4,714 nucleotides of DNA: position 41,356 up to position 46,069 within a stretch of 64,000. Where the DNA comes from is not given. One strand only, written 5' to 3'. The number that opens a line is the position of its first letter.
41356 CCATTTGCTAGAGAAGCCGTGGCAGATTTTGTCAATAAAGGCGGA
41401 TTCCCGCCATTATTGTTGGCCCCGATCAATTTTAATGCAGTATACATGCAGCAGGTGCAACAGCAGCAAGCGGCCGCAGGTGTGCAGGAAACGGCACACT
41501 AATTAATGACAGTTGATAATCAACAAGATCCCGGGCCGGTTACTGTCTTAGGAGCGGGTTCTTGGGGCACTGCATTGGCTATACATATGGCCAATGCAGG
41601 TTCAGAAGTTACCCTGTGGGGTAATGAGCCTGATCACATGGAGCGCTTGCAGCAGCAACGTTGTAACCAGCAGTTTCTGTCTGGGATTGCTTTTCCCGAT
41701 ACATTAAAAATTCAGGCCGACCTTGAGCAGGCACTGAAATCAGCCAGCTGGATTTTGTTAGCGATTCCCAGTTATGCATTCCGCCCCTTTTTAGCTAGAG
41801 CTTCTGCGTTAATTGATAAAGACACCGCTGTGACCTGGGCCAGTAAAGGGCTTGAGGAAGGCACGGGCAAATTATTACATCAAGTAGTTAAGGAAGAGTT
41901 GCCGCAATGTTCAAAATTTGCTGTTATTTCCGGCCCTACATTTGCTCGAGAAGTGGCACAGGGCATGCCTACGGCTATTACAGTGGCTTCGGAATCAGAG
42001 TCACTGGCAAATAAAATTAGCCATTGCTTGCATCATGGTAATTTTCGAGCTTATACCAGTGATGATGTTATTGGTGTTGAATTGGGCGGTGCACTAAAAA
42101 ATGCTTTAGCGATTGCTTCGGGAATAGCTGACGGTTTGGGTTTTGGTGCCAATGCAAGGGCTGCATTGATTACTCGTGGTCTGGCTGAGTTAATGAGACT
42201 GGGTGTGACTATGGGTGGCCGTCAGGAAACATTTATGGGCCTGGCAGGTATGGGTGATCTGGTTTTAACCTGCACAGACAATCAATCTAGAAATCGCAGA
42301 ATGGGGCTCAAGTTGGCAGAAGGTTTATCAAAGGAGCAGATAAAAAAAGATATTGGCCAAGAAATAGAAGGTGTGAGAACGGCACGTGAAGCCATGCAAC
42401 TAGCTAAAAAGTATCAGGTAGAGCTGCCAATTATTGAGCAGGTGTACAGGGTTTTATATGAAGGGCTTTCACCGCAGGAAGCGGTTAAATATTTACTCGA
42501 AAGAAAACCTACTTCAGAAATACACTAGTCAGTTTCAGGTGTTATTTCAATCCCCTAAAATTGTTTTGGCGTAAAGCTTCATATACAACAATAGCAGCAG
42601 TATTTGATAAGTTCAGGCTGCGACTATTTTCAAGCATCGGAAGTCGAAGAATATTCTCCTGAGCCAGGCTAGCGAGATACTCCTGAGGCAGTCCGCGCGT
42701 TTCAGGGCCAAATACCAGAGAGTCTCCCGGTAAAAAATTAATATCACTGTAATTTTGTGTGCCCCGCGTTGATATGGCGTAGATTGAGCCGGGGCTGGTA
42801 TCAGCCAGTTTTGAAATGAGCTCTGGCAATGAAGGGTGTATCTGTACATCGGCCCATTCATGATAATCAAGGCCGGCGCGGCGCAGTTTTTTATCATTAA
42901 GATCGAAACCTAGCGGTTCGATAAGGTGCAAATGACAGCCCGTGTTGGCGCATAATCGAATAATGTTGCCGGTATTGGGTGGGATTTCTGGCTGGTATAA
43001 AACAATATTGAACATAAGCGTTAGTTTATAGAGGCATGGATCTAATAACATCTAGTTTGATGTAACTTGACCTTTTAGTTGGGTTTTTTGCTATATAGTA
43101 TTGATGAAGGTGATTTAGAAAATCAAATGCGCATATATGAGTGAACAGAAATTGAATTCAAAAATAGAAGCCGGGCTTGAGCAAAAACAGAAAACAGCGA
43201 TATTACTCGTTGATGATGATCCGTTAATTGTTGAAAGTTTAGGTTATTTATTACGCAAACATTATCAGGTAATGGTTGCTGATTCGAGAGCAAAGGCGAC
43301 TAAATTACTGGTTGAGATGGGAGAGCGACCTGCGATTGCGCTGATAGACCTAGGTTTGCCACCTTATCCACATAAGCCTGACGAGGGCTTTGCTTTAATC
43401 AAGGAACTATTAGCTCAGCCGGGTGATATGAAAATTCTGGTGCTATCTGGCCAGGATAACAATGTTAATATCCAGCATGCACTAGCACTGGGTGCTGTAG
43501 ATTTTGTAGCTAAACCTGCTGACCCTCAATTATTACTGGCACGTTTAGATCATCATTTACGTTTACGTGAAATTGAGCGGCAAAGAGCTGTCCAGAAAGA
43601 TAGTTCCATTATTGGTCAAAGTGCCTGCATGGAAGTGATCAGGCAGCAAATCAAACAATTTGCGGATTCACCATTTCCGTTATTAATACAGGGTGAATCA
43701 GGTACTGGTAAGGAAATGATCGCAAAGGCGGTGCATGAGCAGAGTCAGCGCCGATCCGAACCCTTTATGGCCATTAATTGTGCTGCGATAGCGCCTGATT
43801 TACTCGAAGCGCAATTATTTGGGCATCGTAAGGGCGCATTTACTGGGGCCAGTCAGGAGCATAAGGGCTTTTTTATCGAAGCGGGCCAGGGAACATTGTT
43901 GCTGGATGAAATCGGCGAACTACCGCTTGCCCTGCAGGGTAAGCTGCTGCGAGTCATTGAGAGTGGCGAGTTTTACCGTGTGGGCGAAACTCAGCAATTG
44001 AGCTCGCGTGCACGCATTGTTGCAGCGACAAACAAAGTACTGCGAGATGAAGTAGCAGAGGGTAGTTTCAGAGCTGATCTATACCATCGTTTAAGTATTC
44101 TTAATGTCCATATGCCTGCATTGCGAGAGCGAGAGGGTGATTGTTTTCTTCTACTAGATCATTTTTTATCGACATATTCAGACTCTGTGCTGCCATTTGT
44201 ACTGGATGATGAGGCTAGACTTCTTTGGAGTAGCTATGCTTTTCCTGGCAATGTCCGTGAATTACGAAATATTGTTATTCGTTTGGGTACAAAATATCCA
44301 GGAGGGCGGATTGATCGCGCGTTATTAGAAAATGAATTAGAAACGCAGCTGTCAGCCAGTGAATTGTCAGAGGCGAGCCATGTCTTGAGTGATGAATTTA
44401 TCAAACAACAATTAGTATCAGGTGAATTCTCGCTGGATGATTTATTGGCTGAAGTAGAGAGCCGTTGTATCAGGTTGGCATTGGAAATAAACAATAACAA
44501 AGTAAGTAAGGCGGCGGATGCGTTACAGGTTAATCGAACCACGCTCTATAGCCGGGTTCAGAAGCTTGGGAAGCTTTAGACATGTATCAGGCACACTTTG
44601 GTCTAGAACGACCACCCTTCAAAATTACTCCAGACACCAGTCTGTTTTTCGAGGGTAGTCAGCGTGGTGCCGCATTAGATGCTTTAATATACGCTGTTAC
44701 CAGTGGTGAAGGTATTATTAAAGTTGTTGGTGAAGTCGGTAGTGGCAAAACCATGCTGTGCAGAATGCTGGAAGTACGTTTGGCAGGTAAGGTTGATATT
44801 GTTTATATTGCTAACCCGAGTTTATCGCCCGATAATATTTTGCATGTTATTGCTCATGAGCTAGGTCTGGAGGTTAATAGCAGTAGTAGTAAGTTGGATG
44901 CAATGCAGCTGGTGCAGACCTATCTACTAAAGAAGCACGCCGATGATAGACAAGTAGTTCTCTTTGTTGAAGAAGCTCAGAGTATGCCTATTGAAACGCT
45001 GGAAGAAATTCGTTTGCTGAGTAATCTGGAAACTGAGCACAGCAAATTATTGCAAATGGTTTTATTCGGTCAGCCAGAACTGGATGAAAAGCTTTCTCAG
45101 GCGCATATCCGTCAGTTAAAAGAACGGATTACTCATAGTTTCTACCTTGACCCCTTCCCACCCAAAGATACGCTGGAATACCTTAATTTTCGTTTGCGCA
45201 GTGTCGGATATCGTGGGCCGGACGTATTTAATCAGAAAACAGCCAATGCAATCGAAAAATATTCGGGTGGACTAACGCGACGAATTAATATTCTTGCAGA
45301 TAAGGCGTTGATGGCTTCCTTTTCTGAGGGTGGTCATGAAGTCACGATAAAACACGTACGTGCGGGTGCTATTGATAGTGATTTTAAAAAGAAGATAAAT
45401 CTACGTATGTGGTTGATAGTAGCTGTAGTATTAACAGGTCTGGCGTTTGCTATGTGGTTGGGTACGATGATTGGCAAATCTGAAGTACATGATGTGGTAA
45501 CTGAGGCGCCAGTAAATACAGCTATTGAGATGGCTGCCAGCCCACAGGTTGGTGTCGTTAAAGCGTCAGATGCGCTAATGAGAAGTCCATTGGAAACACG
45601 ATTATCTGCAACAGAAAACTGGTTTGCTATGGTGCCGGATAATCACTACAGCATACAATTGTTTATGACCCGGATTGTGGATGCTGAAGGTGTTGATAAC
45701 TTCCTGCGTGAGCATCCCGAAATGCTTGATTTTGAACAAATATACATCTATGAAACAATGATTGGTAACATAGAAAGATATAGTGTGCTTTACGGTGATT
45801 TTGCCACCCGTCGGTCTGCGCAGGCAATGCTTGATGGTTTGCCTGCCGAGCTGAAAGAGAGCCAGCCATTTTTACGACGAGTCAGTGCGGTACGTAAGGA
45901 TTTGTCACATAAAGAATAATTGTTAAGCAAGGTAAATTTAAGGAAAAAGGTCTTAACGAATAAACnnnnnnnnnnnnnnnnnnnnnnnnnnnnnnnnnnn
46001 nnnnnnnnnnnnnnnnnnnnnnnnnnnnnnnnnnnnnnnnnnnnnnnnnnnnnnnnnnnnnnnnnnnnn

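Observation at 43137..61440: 18-kb non-canonical type IV filament locus mixing MSHA-like and T2SS-like parts, with its own sigma54 circuit and an embedded ABC transporter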

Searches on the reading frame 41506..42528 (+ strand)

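Call 5: search_protein_families(library=ncbifam, proteins=[window:41506-42528:+], max_evalue=0.01)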
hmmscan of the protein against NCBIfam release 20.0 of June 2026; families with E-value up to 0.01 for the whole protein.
window:41506-42528:+ (340 aa): 25 families
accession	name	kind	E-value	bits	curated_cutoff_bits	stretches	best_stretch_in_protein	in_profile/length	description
NF000940.0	PRK00094.1-2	subfamily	6.9e-140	466.2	202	1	12-339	3-329/330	NAD(P)H-dependent glycerol-3-phosphate dehydrogenase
NF000939.0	PRK00094.1-1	equivalog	3.9e-134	447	473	1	8-338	4-335/339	NAD(P)H-dependent glycerol-3-phosphate dehydrogenase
NF000942.0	PRK00094.1-4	subfamily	1.2e-128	429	257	1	12-338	5-332/334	NAD(P)H-dependent glycerol-3-phosphate dehydrogenase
NF000941.0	PRK00094.1-3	equivalog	3.1e-115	385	423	1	12-339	4-333/336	NAD(P)H-dependent glycerol-3-phosphate dehydrogenase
NF011211.0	PRK14618.1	equivalog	4.7e-97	325.1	489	1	10-338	5-328/328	NAD(P)H-dependent glycerol-3-phosphate dehydrogenase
NF000946.0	PRK00094.2-4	equivalog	2.7e-92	309.4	455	1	11-339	6-333/342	NAD(P)H-dependent glycerol-3-phosphate dehydrogenase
NF009098.0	PRK12439.1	equivalog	6.4e-88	295.4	436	1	10-340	8-337/341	NAD(P)H-dependent glycerol-3-phosphate dehydrogenase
NF000944.0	PRK00094.2-2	equivalog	2.3e-83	280.1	603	1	12-332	23-341/371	NAD(P)H-dependent glycerol-3-phosphate dehydrogenase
NF011212.0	PRK14619.1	equivalog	9.4e-83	277.9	377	2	70-338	39-307/309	NAD(P)H-dependent glycerol-3-phosphate dehydrogenase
NF000943.0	PRK00094.2-1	equivalog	4.3e-76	256.3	400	1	12-333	3-295/296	NAD(P)H-dependent glycerol-3-phosphate dehydrogenase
NF011213.0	PRK14620.1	equivalog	1.5e-73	247.8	478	1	12-331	3-325/326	NAD(P)H-dependent glycerol-3-phosphate dehydrogenase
TIGR03376.1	glycerol3P_DH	equivalog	2.5e-64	217.6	285.5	1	12-328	2-340/342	glycerol-3-phosphate dehydrogenase (NAD(+))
NF000947.0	PRK00094.2-5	equivalog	8.6e-64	216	251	1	12-319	7-316/323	NAD(P)H-dependent glycerol-3-phosphate dehydrogenase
NF000945.0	PRK00094.2-3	equivalog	1.5e-47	163.1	491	1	12-330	3-347/352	NAD(P)H-dependent glycerol-3-phosphate dehydrogenase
TIGR00745.1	apbA_panE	subfamily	5.2e-10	39.1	141.35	1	12-189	2-180/305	2-dehydropantoate 2-reductase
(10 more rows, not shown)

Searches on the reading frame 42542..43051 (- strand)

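Call 5: search_protein_families(library=ncbifam, proteins=[window:42542-43051:-], max_evalue=0.01)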
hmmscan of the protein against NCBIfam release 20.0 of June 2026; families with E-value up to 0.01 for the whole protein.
window:42542-43051:- (169 aa): 9 families
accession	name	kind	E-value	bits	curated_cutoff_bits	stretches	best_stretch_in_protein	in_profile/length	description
TIGR00185.1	tRNA_yibK_trmL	equivalog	2.8e-59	199.4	190.6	1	13-168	1-153/154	tRNA (uridine(34)/cytosine(34)/5-carboxymethylaminomethyluridine(34)-2'-O)-methyltransferase TrmL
NF007683.0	PRK10358.1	equivalog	2.8e-58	196.3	282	1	13-167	1-152/157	tRNA (uridine(34)/cytosine(34)/5-carboxymethylaminomethyluridine(34)-2'-O)-methyltransferase TrmL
NF008295.0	PRK11081.1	equivalog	4.3e-11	42.8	227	1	16-167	22-169/230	tRNA (guanosine(18)-2'-O)-methyltransferase TrmH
TIGR00050.1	rRNA_methyl_1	subfamily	3.3e-07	30.4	167.15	1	111-163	107-157/233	TrmJ/YjtD family RNA methyltransferase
NF041077.1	tRNAmeth_TrmJ_Sulfolob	equivalog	1.9e-05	24.4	350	1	13-163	1-155/229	tRNA (cytidine-2'-O-)-methyltransferase TrmJ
TIGR00186.1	rRNA_methyl_3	equivalog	3.3e-05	23.5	160.15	1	24-162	104-239/240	23S rRNA (guanosine(2251)-2'-O)-methyltransferase RlmB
NF007752.0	PRK10433.1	equivalog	0.0012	18.3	212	1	110-158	108-154/228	tRNA/rRNA methyltransferase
NF008386.0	PRK11181.1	equivalog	0.0078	15.5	366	1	111-163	192-242/244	23S rRNA (guanosine(2251)-2'-O)-methyltransferase RlmB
NF000477.1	NshR_TsnR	equivalog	0.0092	15.4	425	0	111-163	214-264/266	NshR/TsnR family 23S rRNA methyltransferase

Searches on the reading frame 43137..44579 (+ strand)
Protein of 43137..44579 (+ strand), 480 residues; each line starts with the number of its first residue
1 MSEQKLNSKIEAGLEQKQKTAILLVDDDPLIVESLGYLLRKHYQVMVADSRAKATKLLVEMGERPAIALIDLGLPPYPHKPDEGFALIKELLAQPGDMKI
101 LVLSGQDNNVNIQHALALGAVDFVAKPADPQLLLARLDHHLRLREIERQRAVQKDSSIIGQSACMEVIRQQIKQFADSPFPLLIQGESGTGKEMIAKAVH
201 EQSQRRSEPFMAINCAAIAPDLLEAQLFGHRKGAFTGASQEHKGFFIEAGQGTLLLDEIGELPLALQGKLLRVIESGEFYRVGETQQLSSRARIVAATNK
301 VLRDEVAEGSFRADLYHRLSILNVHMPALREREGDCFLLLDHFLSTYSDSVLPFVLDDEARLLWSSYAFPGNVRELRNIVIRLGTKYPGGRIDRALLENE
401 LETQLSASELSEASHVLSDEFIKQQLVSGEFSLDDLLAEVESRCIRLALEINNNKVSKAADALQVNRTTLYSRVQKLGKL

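Call 4: search_protein_families(library=ncbifam, proteins=[window:43137-44579:+], max_evalue=0.01)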
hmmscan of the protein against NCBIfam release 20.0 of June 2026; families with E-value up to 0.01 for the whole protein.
window:43137-44579:+ (480 aa): 87 families (the best 25 are shown)
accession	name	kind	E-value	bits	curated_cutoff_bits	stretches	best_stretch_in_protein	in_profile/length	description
TIGR02915.1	PEP_resp_reg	equivalog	8e-102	341.3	502.6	1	22-477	1-442/445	PEP-CTERM-box response regulator transcription factor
TIGR01818.1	ntrC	equivalog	7.1e-97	325.1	558.6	1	22-476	1-462/463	nitrogen regulation protein NR(I)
NF003451.0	PRK05022.1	equivalog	1.9e-92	310.6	476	1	142-478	177-509/512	nitric oxide reductase transcriptional regulator NorR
NF038308.1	RNA_repair_RtcR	equivalog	6e-88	296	650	1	140-473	163-512/530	RNA repair transcriptional activator RtcR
NF008469.0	PRK11361.1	equivalog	8.5e-84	281.9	714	1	19-477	4-454/461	acetoacetate metabolism transcriptional regulator AtoC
TIGR01817.1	nifA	equivalog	1.2e-83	281.7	528.85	1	146-405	186-446/534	nif-specific transcriptional activator NifA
TIGR02329.1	propionate_PrpR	equivalog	1.5e-79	268.1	499.2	1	86-475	153-525/526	propionate catabolism operon regulatory protein PrpR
NF041552.1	TF_PrdR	equivalog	1.8e-79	267.6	795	1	147-476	259-575/577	sigma-54 dependent transcriptional regulator PrdR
NF041946.1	LuxO_transreg_Vib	equivalog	4.2e-79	266.5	800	1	37-476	15-459/463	quorum-sensing sigma-54 dependent transcriptional regulator LuxO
NF011953.0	PRK15424.1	equivalog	1.6e-77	261.3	703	1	143-476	206-533/538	propionate catabolism operon regulatory protein PrpR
NF011695.0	PRK15115.1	equivalog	1.1e-73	248.5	763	1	16-404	3-385/445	two-component system response regulator GlrR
NF051870.1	NAssimRespRegNtrX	equivalog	5.2e-72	243.2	600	1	21-478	3-451/452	nitrogen assimilation response regulator NtrX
NF008176.1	PRK10923.1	equivalog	1e-71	242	620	1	18-478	2-467/469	nitrogen regulation protein NR(I)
TIGR02974.1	phageshock_pspF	equivalog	1.1e-70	238.5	443.55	1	158-470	1-329/336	phage shock protein operon transcriptional activator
NF007689.0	PRK10365.1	equivalog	1.2e-70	238.5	760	1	17-474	3-439/441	sigma-54-dependent response regulator transcription factor ZraR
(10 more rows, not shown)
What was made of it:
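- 43137..44579 (+): Sigma-54 enhancer-binding response regulator. It is the first gene of the 11-gene machine operon and the proposed activator of the 242-aa pilin gene. Best NCBIfam hit is PrsR at 341 bits, below its 502 cutoff (call 4).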

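Call 7: search_protein_families(library=pfam, proteins=[window:43137-44579:+], max_evalue=0.1)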
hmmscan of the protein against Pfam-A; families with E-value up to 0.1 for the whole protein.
window:43137-44579:+ (480 aa): 18 families
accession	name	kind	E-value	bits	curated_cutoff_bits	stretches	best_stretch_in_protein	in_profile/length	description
PF00158.32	Sigma54_activat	-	4.7e-65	218.8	20.2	1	158-324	1-167/168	Sigma-54 interaction domain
PF14532.12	Sigma54_activ_2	-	2.6e-24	86.4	25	1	159-329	1-138/138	Sigma-54 interaction domain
PF00072.30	Response_reg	-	6e-17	62.3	30.2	1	22-137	1-110/111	Response regulator receiver domain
PF25601.1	AAA_lid_14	-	3.3e-13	49.7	27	1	330-408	1-81/87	AAA+ ATPase lid domain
PF02954.25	HTH_8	-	3.8e-08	33.4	22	1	437-477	2-42/42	Bacterial regulatory protein, Fis family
PF07728.20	AAA_5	-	7.2e-07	29.7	22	1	181-302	1-125/139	AAA domain (dynein-related subfamily)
PF00004.35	AAA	-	0.00062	20.7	21.2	1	182-300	1-110/131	ATPase family associated with various cellular activities (AAA)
PF01078.27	Mg_chelatase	-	0.00074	19.4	20.3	0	237-300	93-158/207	Magnesium chelatase, subunit ChlI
PF07724.20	AAA_2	-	0.0041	17.6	27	1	182-284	6-109/166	AAA domain (Cdc48 subfamily)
PF13556.12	HTH_30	-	0.0043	17.3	27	1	452-479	11-38/59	PucR C-terminal helix-turn-helix domain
PF13245.12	AAA_19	-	0.011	16.4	25.1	1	182-291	14-132/134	AAA domain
PF13604.12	AAA_30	-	0.011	16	27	1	172-290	10-130/191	AAA domain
PF06068.19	TIP49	-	0.011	15.3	23.8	1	147-217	15-87/347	TIP49 P-loop domain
PF07726.17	AAA_3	-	0.018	15.3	27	1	182-301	2-113/131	ATPase family associated with various cellular activities (AAA)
PF13401.12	AAA_22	-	0.032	15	27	0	182-216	8-42/130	AAA domain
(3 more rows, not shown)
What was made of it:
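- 43137..44579 (+): Pfam Response_reg, Sigma54_activat (218 bits) and HTH_8 (call 7).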

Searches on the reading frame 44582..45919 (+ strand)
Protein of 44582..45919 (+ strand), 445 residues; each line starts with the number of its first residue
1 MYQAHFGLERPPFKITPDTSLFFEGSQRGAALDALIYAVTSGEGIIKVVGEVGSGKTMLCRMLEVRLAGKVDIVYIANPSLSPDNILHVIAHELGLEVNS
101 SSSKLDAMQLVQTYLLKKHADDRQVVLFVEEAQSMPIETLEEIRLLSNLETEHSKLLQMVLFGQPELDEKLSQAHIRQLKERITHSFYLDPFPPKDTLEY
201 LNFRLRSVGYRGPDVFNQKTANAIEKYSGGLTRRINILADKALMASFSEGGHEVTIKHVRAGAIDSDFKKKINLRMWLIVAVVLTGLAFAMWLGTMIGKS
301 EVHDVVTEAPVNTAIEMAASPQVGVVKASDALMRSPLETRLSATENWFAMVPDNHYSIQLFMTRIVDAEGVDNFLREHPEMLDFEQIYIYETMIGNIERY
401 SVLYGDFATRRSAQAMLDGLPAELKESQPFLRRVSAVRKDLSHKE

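Call 4: search_protein_families(library=ncbifam, proteins=[window:44582-45919:+], max_evalue=0.01)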
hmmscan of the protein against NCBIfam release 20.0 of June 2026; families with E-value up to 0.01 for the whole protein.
window:44582-45919:+ (445 aa): 3 families
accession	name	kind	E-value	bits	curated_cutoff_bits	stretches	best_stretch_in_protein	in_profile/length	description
TIGR03015.1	pepcterm_ATPase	hypoth_equivalog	1.6e-62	211.4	324.5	1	1-260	1-260/269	XrtA/PEP-CTERM system-associated ATPase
TIGR02237.1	recomb_radB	equivalog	0.0024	17.8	172.4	1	42-93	11-63/210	DNA repair and recombination protein RadB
TIGR02236.1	recomb_radA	equivalog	0.0087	15.4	361.15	0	31-146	84-197/311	DNA repair and recombination protein RadA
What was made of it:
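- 44582..45919 (+): MshM/ExeA-like AAA+ protein. It is bitopic, with a periplasmic C-terminal domain that may bind peptidoglycan. TIGR03015 at 211 bits, cutoff 324 (call 4).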

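Call 6: search_protein_families(library=pfam, proteins=[window:44582-45919:+], max_evalue=0.1)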
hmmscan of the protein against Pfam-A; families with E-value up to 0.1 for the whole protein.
window:44582-45919:+ (445 aa): 9 families
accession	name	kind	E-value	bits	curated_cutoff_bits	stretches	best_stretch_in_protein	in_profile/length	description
PF13401.12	AAA_22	-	7.5e-28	97.9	27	1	41-171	3-130/130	AAA domain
PF13191.12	AAA_16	-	2e-05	25.6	32.6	1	30-152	10-161/167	AAA ATPase domain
PF20720.3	nSTAND3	-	0.0049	17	27.2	1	43-79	17-54/155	Novel STAND NTPase 3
PF05036.18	SPOR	-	0.0061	17.3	21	1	388-432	34-75/76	SPOR domain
PF00005.33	ABC_tran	-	0.012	16.7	25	1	45-85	13-52/137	ABC transporter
PF10923.14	BrxC_BrxD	-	0.024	14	22.2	1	30-88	35-92/414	BREX system ATP-binding protein BrxC/D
PF13604.12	AAA_30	-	0.044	14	27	1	34-151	9-114/191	AAA domain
PF14532.12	Sigma54_activ_2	-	0.068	13.8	25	0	48-141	26-87/138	Sigma-54 interaction domain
PF00004.35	AAA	-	0.096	13.6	21.2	0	48-138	3-72/131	ATPase family associated with various cellular activities (AAA)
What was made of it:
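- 44582..45919 (+): AAA_22 at 98 bits and a weak SPOR hit (E 0.006, below cutoff) (call 6).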
